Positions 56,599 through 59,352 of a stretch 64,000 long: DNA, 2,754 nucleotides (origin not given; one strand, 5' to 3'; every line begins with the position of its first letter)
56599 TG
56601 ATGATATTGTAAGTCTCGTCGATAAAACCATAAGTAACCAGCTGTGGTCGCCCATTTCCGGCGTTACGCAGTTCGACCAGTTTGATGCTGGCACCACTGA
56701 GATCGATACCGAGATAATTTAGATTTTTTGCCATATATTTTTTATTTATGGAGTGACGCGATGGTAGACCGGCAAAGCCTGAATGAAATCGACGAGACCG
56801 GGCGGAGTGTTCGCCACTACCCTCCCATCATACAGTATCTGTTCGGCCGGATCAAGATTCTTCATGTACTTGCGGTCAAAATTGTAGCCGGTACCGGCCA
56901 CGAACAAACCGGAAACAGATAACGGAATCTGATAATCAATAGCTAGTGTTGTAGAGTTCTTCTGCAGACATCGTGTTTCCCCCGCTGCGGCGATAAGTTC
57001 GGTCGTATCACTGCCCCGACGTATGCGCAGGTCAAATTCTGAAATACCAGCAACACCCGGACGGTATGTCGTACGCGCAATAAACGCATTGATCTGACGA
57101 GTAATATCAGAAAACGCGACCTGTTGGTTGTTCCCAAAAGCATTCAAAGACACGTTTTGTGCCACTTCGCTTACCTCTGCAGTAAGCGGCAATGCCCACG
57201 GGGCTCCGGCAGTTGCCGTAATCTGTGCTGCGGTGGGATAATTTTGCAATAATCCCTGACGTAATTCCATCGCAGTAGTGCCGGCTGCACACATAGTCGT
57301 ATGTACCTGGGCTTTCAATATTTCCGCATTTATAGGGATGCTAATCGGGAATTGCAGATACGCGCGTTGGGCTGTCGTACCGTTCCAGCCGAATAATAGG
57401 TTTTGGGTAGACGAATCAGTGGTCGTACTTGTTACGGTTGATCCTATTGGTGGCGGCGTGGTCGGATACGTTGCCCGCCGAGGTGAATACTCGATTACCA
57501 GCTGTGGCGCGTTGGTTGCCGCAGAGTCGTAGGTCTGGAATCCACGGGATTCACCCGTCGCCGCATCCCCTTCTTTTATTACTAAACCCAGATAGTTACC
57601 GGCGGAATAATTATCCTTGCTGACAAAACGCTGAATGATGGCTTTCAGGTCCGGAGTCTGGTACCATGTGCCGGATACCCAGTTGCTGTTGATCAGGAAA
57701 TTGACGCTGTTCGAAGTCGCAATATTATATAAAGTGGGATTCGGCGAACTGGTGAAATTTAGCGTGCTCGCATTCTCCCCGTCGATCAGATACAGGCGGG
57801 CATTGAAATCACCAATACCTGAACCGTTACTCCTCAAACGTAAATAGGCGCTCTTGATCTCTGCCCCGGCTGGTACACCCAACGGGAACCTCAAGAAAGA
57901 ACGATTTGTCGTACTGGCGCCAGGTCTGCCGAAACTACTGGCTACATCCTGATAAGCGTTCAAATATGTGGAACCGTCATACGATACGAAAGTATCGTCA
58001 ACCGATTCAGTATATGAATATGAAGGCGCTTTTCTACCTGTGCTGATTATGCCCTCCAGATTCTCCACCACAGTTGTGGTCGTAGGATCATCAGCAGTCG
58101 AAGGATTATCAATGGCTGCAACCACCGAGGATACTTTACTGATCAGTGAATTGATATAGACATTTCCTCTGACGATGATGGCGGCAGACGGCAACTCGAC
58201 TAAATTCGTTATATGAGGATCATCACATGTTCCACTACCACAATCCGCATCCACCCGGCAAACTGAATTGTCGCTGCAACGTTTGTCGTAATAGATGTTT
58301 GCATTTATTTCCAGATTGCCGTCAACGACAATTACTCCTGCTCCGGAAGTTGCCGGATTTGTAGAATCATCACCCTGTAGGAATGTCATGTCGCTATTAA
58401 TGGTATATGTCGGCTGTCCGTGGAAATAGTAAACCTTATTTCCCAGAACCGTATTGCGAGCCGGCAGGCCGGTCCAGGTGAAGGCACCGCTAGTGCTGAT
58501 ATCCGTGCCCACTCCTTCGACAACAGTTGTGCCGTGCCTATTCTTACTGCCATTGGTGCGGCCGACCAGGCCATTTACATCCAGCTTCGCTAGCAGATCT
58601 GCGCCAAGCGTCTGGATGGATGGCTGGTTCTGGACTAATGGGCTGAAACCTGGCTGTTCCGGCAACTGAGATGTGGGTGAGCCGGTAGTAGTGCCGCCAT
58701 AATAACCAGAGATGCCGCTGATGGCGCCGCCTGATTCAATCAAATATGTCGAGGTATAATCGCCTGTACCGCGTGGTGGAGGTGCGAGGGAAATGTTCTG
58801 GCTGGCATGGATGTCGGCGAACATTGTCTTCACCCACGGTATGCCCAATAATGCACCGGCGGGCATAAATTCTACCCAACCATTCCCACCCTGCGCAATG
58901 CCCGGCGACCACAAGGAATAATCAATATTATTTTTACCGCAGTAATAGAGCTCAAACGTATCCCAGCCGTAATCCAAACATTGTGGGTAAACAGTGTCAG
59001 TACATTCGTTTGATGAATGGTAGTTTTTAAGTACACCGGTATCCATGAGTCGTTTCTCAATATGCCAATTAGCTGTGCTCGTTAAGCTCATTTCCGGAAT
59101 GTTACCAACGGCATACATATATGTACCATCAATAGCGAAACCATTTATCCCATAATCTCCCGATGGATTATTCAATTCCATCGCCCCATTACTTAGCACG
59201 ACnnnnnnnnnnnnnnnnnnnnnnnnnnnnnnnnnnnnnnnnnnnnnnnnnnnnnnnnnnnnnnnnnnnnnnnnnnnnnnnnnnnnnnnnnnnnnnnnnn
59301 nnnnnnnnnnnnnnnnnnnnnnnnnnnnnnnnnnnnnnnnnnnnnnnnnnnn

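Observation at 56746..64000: Giant (>2,400 aa) multidomain beta-propeller/repeat protein co-oriented with, and 11 nt upstream of, pilM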

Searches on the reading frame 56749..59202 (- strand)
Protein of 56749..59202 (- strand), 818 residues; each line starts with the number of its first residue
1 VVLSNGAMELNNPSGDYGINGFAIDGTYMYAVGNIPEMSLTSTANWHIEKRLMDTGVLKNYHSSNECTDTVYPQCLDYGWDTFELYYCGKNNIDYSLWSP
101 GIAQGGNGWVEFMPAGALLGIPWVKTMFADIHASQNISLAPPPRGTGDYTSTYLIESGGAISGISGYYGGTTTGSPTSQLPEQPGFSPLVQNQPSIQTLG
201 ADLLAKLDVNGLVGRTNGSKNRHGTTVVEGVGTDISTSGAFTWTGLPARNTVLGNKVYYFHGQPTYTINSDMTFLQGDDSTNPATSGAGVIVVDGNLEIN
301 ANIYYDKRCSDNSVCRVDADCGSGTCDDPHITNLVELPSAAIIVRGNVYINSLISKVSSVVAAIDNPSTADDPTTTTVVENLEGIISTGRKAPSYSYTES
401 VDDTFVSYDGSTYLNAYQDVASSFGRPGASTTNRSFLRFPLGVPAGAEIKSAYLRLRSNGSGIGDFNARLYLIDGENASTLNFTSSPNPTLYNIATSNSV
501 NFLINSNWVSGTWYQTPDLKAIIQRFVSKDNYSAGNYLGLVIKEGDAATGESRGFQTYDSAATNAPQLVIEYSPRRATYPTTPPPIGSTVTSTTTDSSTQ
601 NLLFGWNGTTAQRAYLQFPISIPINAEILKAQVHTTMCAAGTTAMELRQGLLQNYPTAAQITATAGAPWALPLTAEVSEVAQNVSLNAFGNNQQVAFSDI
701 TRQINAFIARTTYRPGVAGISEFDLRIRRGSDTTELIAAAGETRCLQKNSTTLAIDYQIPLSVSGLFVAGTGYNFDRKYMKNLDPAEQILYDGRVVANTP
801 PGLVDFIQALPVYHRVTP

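Call 24: find_related_loci(query=A1, collection=genome_contigs, flank=10000)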
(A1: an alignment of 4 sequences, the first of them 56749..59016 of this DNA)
Query A1 (756 aa) in genome_contigs; peptide patterns used: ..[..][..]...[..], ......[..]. (x = any residue, [..] = any of these).
76 stretches matched a pattern; 12 encode a relative of the query (tblastn E <= 1e-3); 12 distinct loci.
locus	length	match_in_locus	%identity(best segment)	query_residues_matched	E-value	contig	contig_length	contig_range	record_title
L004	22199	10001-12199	63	5-756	0e+0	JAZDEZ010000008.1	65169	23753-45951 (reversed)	MAG: Patescibacteria group bacterium isolate MEGAHIT-group-0.176 k141_18427437, whole genome shotgun sequence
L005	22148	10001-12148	42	5-756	9e-165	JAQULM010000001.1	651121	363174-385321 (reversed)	MAG: Patescibacteria group bacterium isolate STD1_130 NODE_12_length_651121_cov_7.335518_Sandtown_D1, whole genome shotg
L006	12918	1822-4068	41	26-756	7e-162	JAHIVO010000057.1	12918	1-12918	MAG: Patescibacteria group bacterium isolate MM_PC_MetaG.mb.84 MM_PC_MetaG.mb.84_k141_866386, whole genome shotgun seque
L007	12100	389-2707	40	1-756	2e-150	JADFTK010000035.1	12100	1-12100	MAG: Patescibacteria group bacterium isolate B9T1L10 B9T1L10_NODE8450, whole genome shotgun sequence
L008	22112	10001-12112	39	8-756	3e-139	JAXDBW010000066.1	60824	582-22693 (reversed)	MAG: Patescibacteria group bacterium isolate POMEDNA-B28 Raw2_k127_2151370, whole genome shotgun sequence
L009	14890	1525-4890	65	4-756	6e-138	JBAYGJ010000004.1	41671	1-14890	MAG: Patescibacteria group bacterium isolate SO_2016_GW1_122 scaffold01750_OW334_2016, whole genome shotgun sequence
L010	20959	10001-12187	42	36-756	3e-152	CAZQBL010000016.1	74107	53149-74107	MAG TPA_asm: uncultured Gammaproteobacteria bacterium isolate SRP231805_co4_93 genome assembly, contig: k141_269824, who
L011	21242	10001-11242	39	370-756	1e-74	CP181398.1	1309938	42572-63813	MAG: Candidatus Kerfeldbacteria bacterium isolate MKparc4 chromosome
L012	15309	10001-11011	41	1-369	9e-73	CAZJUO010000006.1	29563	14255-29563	MAG TPA_asm: uncultured Gammaproteobacteria bacterium isolate SRP141376_co4_277 genome assembly, contig: NODE_2838_lengt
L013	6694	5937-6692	45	4-247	6e-60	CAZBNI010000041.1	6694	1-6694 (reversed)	MAG TPA_asm: uncultured Gammaproteobacteria bacterium isolate binchicken_co19_652 genome assembly, contig: NODE_20092_le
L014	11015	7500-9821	39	5-756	1e-151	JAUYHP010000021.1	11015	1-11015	MAG: bacterium isolate C24_maxbin.158_sub C24_k141_919383, whole genome shotgun sequence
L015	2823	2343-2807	46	33-167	8e-35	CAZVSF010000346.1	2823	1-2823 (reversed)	MAG TPA_asm: uncultured Lentisphaeria bacterium isolate binchicken_co275_87 genome assembly, contig: NODE_83197_length_2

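Call 30: search_protein_representatives(alignment_id=A1)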
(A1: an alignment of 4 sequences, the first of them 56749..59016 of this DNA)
Query: 4 sequences, 762 profile positions. Proteins with E-value up to 0.001 (for the whole library): 2165; up to 1e-10: 620; up to 1e-30: 48. The best 150 are listed.
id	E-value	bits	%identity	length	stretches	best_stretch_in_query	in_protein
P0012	0.0e+00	1275.6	-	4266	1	1-762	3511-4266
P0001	0.0e+00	1253.9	-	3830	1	1-762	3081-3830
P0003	0.0e+00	1235.6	-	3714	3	2-762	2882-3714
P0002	0.0e+00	1170.1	-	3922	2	3-762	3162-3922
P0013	0.0e+00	1034.2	-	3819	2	3-762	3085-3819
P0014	7.3e-267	904.1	-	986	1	3-762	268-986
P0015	4.8e-266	901.4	-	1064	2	332-762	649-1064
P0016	7.4e-261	884.2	-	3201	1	4-762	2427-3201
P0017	5.3e-254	861.6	-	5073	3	304-762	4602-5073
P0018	2.1e-252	856.3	-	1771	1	3-762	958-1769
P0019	4.1e-247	838.8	-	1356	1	10-762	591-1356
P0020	2.8e-244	829.4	-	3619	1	2-762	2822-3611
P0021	1.4e-243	827.1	-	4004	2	1-762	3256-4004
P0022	2.1e-230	783.6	-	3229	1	2-762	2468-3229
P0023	7.6e-230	781.7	-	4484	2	1-355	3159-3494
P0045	1.6e-35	139.2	-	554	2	39-302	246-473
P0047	4.2e-33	131.1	-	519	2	33-301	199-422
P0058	1.9e-30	122.3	-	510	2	8-297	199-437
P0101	4.0e-25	104.8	-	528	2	705-762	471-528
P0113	2.2e-24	102.3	-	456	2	705-762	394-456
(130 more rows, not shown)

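Call 33: search_protein_families(library=pfam, proteins=[P0045, P0058, P0101, P0113, P0047], max_evalue=1)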
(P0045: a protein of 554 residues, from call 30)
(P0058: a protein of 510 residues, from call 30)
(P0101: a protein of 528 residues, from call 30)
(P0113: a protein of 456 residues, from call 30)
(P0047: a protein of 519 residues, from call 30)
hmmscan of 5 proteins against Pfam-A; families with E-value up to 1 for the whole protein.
P0045 (554 aa): 0 families

P0058 (510 aa): 1 family
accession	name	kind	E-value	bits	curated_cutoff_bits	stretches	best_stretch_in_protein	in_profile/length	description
PF20943.3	DUF4785_3rd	-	0.3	11.6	24.5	1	286-344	40-97/106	Domain of unknown function (DUF4785) C-terminal domain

P0101 (528 aa): 0 families

P0113 (456 aa): 3 families
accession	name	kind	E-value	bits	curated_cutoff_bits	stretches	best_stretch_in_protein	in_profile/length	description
PF01510.30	Amidase_2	-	0.023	15.4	26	1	209-243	37-74/131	N-acetylmuramoyl-L-alanine amidase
PF23981.1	DUF7305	-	0.054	13.8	27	1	295-338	46-85/185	Domain of unknown function (DUF7305)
PF00397.32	WW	-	0.077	13.5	26.9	0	133-146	3-16/31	WW domain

P0047 (519 aa): 1 family
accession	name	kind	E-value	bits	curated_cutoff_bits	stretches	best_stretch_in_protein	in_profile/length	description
PF23981.1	DUF7305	-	0.087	13.1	27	1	338-469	51-169/185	Domain of unknown function (DUF7305)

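Call 34: search_protein_families(library=ncbifam, proteins=[P0045, P0058, P0101, P0113, P0047], max_evalue=1)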
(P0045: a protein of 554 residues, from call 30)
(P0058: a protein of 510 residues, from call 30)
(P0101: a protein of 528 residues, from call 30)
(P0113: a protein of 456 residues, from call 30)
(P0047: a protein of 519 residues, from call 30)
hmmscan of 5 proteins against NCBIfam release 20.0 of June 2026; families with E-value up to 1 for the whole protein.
P0045 (554 aa): 1 family
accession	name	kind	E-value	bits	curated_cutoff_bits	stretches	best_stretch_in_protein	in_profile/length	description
TIGR02232.1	myxo_disulf_rpt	repeat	0.0093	15.8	20.8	1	46-82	4-31/38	cysteine-rich acidic repeat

P0058 (510 aa): 0 families

P0101 (528 aa): 0 families

P0113 (456 aa): 0 families

P0047 (519 aa): 1 family
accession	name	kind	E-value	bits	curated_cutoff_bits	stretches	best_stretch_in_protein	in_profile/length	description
TIGR02232.1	myxo_disulf_rpt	repeat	0.21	11.5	20.8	1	22-58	3-30/38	cysteine-rich acidic repeat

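Call 35: find_homologous_proteins(query=A1, max_evalue=0.00001)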
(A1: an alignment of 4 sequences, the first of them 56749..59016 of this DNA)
Query A1 (4 sequences) (756 aa, profile of the alignment): 6 proteins with E <= 0.00001 among 8000 candidates.
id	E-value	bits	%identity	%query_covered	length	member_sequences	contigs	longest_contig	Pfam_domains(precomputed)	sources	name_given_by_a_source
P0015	1.5e-265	901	52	55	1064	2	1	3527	PF07494.18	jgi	jgi:hypothetical protein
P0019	1.3e-246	839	41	97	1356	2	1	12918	-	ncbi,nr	ncbi:hypothetical protein KKC06_04870, partial [Patescibacteria group bacterium]|nr:hypothetical pro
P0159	1.3e-216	740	40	100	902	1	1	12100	-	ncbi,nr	ncbi:hypothetical protein IID19_04675, partial [Patescibacteria group bacterium]|nr:hypothetical pro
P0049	7.8e-32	129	25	33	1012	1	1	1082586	-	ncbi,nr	ncbi:MAG: hypothetical protein H6760_00885 [Candidatus Nomurabacteria bacterium]|nr:MAG: hypothetica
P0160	6.6e-10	56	28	34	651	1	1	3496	-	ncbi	-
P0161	2.0e-9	55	32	18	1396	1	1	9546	PF07953.21,PF13385.14,PF18962.8,PF10102.15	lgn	-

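Call 37: find_related_loci(query=A2, collection=metagenome_contigs, flank=8000)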
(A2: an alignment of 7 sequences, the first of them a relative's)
Query A2 (528 aa) in metagenome_contigs; peptide patterns used: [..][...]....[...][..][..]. (x = any residue, [..] = any of these).
80 stretches matched a pattern; 70 encode a relative of the query (tblastn E <= 1e-3); 70 distinct loci.
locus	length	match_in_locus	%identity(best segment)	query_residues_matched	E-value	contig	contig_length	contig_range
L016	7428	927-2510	100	1-528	0e+0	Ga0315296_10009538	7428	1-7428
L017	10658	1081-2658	78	1-528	0e+0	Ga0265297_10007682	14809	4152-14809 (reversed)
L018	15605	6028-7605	78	1-528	0e+0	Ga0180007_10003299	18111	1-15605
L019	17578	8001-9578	76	1-528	0e+0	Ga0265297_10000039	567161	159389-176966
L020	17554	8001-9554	62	1-528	0e+0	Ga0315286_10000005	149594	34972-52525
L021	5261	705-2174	65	28-528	0e+0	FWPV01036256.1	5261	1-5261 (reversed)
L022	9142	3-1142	77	147-528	0e+0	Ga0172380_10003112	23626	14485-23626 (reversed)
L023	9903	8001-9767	34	15-525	1e-76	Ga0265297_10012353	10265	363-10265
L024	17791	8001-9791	33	11-525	8e-73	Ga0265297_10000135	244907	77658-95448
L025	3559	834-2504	34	10-525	7e-72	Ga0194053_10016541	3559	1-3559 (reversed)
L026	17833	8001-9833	31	14-525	5e-71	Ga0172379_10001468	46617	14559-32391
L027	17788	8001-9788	30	11-525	2e-72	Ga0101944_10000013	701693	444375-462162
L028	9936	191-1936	32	45-525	2e-69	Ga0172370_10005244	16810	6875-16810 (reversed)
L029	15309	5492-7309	32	11-525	5e-69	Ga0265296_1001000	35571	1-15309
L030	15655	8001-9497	32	12-522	2e-68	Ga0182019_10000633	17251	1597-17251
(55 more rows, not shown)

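Call 40: find_homologous_proteins(query=A2, max_evalue=0.00001)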
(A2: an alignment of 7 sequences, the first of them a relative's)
Query A2 (7 sequences) (528 aa, profile of the alignment): 58 proteins with E <= 0.00001 among 8000 candidates.
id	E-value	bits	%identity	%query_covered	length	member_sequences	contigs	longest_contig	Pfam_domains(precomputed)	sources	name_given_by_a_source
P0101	2.1e-184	632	100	100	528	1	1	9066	-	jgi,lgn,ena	-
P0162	3.6e-167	575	74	100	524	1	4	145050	-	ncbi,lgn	-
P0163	8.8e-167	574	82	100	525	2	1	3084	-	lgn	-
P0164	4.4e-166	571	72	100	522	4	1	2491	-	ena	-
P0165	1.3e-165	570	73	100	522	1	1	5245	-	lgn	-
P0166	3.1e-162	559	78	100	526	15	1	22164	-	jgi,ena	-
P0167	1.2e-161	557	78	100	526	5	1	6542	-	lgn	-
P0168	3.9e-157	542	78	100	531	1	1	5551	-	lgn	-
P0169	5.5e-157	542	73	100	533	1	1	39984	-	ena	-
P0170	1.6e-155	537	75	100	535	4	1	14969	-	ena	-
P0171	3.6e-151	522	64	100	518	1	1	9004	-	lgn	-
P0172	2.2e-148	513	69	100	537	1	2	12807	-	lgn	-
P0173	2.5e-145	503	64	100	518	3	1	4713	-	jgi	jgi:hypothetical protein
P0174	2.9e-145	503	62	99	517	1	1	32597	-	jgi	jgi:hypothetical protein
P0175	6.2e-142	492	59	100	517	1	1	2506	-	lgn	-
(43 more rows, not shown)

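Call 43: search_solved_structures(query=A3, max_evalue=1)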
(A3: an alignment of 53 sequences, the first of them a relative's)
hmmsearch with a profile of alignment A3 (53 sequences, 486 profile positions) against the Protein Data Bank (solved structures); distinct sequences matched with E-value up to 1: 5.
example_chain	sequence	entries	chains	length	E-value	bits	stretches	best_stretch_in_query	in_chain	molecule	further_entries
9wwa_h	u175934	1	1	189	0.19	13.4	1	265-343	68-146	terminator protein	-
1bnd_B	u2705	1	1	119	0.5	12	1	142-206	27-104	NEUROTROPHIN 3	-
1b8k_A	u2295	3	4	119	0.76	11.4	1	141-206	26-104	PROTEIN (NEUROTROPHIN-3) | Neurotrophin-3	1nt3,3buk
9fik_A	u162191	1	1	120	0.78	11.4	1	141-206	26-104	Neurotrophin-3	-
8jw0_Q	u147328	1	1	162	0.88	11.2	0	84-126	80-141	Chlorophyll a-chlorophyll c-peridinin-protein-complex I-17, acpPCI-17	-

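Call 51: predict_structure(alignment_id=A3)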
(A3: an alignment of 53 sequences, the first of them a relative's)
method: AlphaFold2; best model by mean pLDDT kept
length: 528 residues; sequences in the alignment: 53
mean_pLDDT: 77.6   pTM: 0.67
mean pLDDT of the five models: 77.6, 73.6, 73.0, 72.5, 69.3
residues with pLDDT >= 90: 168; 70-90: 215; 50-70: 83; < 50: 62
segments of 3 or more residues with pLDDT < 50: 35-42, 70-73, 274-283, 292-297, 300-315, 317-323, 523-528
pLDDT, mean of each block of 10 residues (from residue 1): 58 79 77 48 65 73 58 61 81 85 82 82 87 88 93 89 78 88 74 92 86 94 83 84 78 71 64 47 53 48 42 45 62 74 92 96 96 97 94 96 98 89 95 91 95 88 75 85 73 72 85 78 38
secondary structure, 60 per line:
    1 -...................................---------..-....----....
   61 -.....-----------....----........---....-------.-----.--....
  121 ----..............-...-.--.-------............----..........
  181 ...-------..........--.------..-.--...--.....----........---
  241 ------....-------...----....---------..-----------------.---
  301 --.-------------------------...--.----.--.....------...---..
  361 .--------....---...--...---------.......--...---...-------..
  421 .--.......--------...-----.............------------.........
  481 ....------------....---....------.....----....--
elements in order: H2-36 E49-52 E57-60 H63-66 E78-81 E86-93 E97-100 E117-120 E125-132 H133-138 E140-142 E155-166 E171-183 E191-200 E216-218 E221-225 E230-237 E247-250 E258-260 E265-268 H342-346 E353-355 E370-373 E377-379 E382-384 E394-400 E403-405 E409-411 E424-430 E439-441 E447-459 E472-484 E497-500 H504-507 H514-518 H523-526

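Call 67: predict_structure(alignment_id=A4)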
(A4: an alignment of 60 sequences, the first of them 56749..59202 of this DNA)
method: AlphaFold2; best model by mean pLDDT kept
length: 818 residues; sequences in the alignment: 60
mean_pLDDT: 75.0   pTM: 0.77
mean pLDDT of the five models: 75.0, 74.2, 73.0, 71.8, 71.4
residues with pLDDT >= 90: 290; 70-90: 272; 50-70: 85; < 50: 171
segments of 3 or more residues with pLDDT < 50: 1-58, 91-111, 113-142, 148-198, 814-818
pLDDT, mean of each block of 10 residues (from residue 1): 27 32 29 40 42 48 63 53 56 41 42 46 43 35 47 42 37 35 39 45 80 92 94 93 76 94 94 91 88 96 93 83 85 92 96 95 81 56 86 63 83 76 94 93 90 92 94 83 81 90 91 92 90 88 95 88 83 91 71 77 89 91 92 90 86 68 63 85 84 91 92 83 89 79 89 94 90 83 81 87 83 48
secondary structure, 60 per line:
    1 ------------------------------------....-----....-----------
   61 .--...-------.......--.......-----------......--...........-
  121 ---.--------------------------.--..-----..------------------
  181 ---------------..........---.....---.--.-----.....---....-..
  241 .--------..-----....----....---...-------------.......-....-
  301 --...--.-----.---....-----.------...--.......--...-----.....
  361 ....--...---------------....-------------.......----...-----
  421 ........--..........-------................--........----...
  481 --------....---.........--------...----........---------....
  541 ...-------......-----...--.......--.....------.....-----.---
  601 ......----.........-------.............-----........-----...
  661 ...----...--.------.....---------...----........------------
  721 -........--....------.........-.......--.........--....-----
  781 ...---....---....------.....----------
elements in order (helices of 4 or more, strands of 3 or more residues): E37-40 E46-49 E74-80 E83-89 E101-106 E109-114 H115-119 H196-205 H209-213 E226-230 E257-260 E265-268 E272-274 E288-294 E296-299 E303-305 H318-321 E339-345 E348-350 E356-364 E385-388 E402-408 E413-415 E421-428 E431-440 E448-463 E466-473 H489-492 E496-504 E513-515 H520-527 E537-543 E551-556 E567-573 E576-580 E587-591 E601-606 E611-619 E627-639 E645-652 H658-663 E680-684 E694-696 H701-708 E722-729 H732-735 E742-747 E752-758 E761-769 E772-775 E787-790 H794-797 H804-808
